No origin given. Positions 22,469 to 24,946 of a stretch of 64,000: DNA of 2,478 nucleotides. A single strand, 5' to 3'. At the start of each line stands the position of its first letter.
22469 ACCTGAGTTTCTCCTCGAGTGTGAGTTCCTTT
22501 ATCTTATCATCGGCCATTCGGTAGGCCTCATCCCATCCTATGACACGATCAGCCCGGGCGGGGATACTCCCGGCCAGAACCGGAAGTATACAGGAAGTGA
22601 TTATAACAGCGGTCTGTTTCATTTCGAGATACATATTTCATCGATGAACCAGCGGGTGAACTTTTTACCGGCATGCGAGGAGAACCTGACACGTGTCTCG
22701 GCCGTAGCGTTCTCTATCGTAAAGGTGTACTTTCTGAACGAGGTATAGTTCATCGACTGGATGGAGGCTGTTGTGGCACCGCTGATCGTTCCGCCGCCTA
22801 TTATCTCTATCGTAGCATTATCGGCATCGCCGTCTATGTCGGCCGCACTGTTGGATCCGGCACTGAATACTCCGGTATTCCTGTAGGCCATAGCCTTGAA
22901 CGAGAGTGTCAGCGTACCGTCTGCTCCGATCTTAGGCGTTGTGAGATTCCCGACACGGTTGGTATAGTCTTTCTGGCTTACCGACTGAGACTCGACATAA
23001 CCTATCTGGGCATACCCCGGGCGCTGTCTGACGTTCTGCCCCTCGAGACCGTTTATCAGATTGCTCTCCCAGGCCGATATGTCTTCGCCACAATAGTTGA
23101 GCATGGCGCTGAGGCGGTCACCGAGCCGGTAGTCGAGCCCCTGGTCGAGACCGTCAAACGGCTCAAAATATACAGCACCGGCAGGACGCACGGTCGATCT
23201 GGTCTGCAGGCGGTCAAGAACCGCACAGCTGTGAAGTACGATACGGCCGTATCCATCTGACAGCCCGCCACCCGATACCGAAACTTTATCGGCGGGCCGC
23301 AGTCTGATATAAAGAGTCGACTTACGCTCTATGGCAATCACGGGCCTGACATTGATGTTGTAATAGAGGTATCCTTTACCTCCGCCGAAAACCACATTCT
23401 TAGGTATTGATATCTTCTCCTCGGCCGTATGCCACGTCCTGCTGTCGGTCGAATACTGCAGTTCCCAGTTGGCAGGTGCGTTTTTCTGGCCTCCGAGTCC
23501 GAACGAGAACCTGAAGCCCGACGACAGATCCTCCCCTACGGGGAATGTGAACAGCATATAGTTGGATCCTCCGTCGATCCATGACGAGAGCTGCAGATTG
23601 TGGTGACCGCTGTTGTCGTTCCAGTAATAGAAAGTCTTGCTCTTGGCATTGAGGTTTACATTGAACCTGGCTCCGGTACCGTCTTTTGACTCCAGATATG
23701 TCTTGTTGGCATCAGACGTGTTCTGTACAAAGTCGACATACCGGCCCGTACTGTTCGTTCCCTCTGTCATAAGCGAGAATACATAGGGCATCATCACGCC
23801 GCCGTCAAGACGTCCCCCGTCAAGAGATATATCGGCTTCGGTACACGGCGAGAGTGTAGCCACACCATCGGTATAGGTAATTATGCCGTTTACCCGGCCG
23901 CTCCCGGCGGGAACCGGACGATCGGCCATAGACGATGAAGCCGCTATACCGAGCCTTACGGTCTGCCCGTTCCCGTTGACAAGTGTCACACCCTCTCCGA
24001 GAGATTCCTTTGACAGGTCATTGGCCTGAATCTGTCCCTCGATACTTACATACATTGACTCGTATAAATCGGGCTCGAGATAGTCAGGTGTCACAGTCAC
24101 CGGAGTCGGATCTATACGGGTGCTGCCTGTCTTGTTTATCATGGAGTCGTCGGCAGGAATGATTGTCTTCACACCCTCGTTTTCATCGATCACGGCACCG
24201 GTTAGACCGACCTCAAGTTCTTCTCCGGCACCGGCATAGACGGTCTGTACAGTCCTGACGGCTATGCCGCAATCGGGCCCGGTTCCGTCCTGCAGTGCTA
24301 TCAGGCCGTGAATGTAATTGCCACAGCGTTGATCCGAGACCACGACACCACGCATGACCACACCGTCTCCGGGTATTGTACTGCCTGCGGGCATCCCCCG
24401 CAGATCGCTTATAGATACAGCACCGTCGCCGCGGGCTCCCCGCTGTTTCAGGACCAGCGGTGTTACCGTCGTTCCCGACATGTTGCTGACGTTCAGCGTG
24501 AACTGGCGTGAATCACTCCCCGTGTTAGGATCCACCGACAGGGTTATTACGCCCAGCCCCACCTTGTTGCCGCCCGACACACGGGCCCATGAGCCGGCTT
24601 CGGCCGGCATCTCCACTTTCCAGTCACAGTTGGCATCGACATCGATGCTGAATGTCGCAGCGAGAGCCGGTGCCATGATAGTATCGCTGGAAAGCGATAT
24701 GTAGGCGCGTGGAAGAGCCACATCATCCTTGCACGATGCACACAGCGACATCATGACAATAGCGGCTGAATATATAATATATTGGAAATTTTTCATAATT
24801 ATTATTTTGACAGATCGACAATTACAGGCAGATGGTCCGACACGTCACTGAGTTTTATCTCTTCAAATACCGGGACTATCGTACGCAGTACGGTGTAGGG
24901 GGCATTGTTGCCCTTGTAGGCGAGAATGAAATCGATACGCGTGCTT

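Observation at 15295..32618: PUL whose enzyme set points to a phosphodiester-linked, glycerophosphate-containing polymer (such as teichoic acid) rather than a plain glycan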

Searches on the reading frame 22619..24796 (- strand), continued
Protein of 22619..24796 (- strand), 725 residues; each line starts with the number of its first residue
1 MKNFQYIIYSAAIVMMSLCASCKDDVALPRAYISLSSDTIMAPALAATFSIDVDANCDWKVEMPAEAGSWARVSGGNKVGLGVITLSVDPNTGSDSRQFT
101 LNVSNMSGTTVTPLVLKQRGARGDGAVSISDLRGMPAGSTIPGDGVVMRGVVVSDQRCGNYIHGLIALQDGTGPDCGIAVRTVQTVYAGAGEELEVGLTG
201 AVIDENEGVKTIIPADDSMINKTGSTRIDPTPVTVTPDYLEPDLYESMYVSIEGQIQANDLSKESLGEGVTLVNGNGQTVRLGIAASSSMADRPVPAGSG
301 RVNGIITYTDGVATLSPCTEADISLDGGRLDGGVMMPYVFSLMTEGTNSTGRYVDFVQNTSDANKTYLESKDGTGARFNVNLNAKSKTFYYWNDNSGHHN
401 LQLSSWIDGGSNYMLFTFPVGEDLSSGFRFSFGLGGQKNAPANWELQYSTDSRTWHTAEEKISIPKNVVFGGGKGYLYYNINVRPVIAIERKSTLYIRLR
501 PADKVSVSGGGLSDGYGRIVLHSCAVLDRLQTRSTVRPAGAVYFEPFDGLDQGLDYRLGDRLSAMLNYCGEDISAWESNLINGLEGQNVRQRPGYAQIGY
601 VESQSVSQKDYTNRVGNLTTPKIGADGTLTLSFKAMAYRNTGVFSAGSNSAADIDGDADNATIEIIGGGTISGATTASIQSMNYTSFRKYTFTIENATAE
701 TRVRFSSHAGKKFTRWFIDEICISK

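Call 67: search_protein_families(library=ncbifam, proteins=[L015:14219-15292:+, L015:15331-16236:+, L022:16313-17269:+, L012:14325-15194:+, L015:16242-18065:+], max_evalue=0.01)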
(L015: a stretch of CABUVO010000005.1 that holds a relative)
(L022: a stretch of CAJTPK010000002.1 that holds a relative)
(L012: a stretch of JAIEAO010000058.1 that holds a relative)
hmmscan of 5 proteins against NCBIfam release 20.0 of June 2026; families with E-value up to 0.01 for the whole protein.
L015:14219-15292:+ (357 aa): 0 families

L015:15331-16236:+ (301 aa): 0 families

L022:16313-17269:+ (318 aa): 0 families

L012:14325-15194:+ (289 aa): 3 families
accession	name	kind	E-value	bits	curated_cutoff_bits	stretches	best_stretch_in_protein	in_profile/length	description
NF045851.1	mem_nucl_MnuA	subfamily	5.2e-05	23.4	185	1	31-169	1-153/317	MnuA family membrane nuclease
TIGR00633.1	xth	equivalog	0.0026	17.3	99.05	0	31-94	3-58/255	exodeoxyribonuclease III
NF003842.0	PRK05421.1-4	equivalog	0.0061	16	144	0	23-73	26-70/259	endonuclease/exonuclease/phosphatase family protein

L015:16242-18065:+ (607 aa): 12 families
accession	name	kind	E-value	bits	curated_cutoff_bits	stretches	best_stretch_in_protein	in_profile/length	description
NF007538.0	PRK10150.1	equivalog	2.2e-36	125.4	544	1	103-472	66-448/607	beta-glucuronidase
NF052611.1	beta_gal_Bga2A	equivalog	1.2e-33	116.3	999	1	106-473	117-481/1007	beta-galactosidase, LacZ type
NF041462.1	GalA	equivalog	8.9e-32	110.1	900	2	67-393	51-369/763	beta-galactosidase GalA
NF050095.1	BetGlucuronLacZ4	equivalog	1.9e-27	95.6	950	2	258-477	228-440/666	beta-glucuronidase LacZ4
NF007666.0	PRK10340.1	equivalog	1.2e-24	86.2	1284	1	105-473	112-473/1030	beta-galactosidase subunit alpha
NF049890.1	Bet1-4galacdseBT4151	equivalog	1.8e-23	82.5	1500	1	104-479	109-481/952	exo-beta-1,4-galactosidase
NF007074.0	PRK09525.1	subfamily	1.8e-22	79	1221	1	105-479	123-492/1027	beta-galactosidase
NF049891.1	Bet1-4galacdseBT4156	equivalog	5.2e-20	70.9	1700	1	105-466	80-425/946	exo-beta-1,4-galactosidase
NF041100.1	betagal_LacZ_Ttogales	equivalog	1.1e-19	69.8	2000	1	105-504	111-497/1090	beta-galactosidase LacZ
NF049877.1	GlucurArabfur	equivalog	6.5e-18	63.7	1800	2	272-449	607-769/1400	beta-d-glucuronidase/beta-L-arabinofuranosidase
NF041463.1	GalB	equivalog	2.4e-15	55.4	900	1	100-463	132-492/869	beta-galactosidase GalB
NF045579.1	rhamnoside_JR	domain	2.5e-07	30.9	50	1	106-171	44-109/123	glycosylhydrolase-like jelly roll fold domain-containing protein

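Call 84: search_protein_representatives(protein=window:22619-24796:-)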
Query: 725 residues. Proteins with E-value up to 0.001 (for the whole library): 306; up to 1e-10: 107; up to 1e-30: 56. The best 150 are listed.
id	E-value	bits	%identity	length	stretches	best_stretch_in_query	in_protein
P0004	3.2e-286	967.8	59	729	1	7-725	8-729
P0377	1.9e-184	631.4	45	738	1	17-723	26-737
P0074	5.1e-182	623.4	45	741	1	10-725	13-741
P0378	5.7e-171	586.8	41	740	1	11-724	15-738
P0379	4.8e-122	425.1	35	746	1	12-724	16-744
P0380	1.0e-115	404.2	51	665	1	336-725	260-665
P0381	2.2e-106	373.4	37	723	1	17-725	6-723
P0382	4.1e-106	372.5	34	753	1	4-725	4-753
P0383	1.8e-105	370.3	35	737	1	17-724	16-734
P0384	3.1e-100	353.1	35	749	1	18-724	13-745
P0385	2.8e-99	349.9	35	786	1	12-724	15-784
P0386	2.4e-96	340.2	34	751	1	3-723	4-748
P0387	5.9e-88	312.5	32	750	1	9-725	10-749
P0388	1.3e-85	304.7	39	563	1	9-447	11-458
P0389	1.5e-84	301.2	32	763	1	6-725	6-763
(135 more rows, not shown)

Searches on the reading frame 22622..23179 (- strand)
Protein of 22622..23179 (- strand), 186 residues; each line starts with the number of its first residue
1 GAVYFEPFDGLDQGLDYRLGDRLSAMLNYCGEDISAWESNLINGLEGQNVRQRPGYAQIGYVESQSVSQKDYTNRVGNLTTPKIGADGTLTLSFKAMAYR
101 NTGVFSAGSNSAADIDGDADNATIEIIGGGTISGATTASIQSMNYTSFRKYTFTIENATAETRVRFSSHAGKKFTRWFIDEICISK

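Call 47: search_protein_families(library=pfam, proteins=[window:22622-23179:-], max_evalue=1)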
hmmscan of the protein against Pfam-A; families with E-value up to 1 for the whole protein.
window:22622-23179:- (186 aa): 0 families

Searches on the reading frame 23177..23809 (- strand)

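Call 47: search_protein_families(library=pfam, proteins=[window:23177-23809:-], max_evalue=1)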
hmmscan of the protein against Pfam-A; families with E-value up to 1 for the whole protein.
window:23177-23809:- (211 aa): 2 families
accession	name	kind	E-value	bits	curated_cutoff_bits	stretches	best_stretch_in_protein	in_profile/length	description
PF00754.31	F5_F8_type_C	-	0.011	16.2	28.2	1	107-174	58-114/127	F5/8 type C domain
PF07668.16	MpPF1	-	0.057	13.2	22.7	1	26-69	262-302/314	M penetrans paralogue family 1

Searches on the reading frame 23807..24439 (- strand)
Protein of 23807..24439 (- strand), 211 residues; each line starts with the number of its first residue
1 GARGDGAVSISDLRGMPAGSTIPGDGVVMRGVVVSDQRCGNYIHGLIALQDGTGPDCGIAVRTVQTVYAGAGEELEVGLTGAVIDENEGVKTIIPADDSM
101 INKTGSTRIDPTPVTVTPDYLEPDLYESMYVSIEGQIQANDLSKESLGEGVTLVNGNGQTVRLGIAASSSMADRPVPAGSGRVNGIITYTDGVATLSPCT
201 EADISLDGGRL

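Call 47: search_protein_families(library=pfam, proteins=[window:23807-24439:-], max_evalue=1)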
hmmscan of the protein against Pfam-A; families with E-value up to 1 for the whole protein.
window:23807-24439:- (211 aa): 2 families
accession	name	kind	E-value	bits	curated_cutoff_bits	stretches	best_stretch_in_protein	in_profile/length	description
PF18942.5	DUF5689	-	9.7e-15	55.5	28.6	1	8-204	4-217/217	Family of unknown function (DUF5689)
PF16100.11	RMI2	-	0.055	13.7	29.4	0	27-64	41-75/132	RecQ-mediated genome instability protein 2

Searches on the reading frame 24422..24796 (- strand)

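Call 47: search_protein_families(library=pfam, proteins=[window:24422-24796:-], max_evalue=1)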
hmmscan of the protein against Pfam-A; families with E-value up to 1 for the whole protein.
window:24422-24796:- (125 aa): 3 families
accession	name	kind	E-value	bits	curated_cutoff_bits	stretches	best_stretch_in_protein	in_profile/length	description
PF13004.13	BACON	-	3.5e-05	24.1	25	1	65-114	6-56/61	Putative binding domain, N-terminal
PF19190.6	BACON_2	-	0.0035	17.7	25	1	45-117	17-92/94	Viral BACON domain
PF16390.11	DUF4999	-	0.023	15.2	25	1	2-27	3-29/76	Domain of unknown function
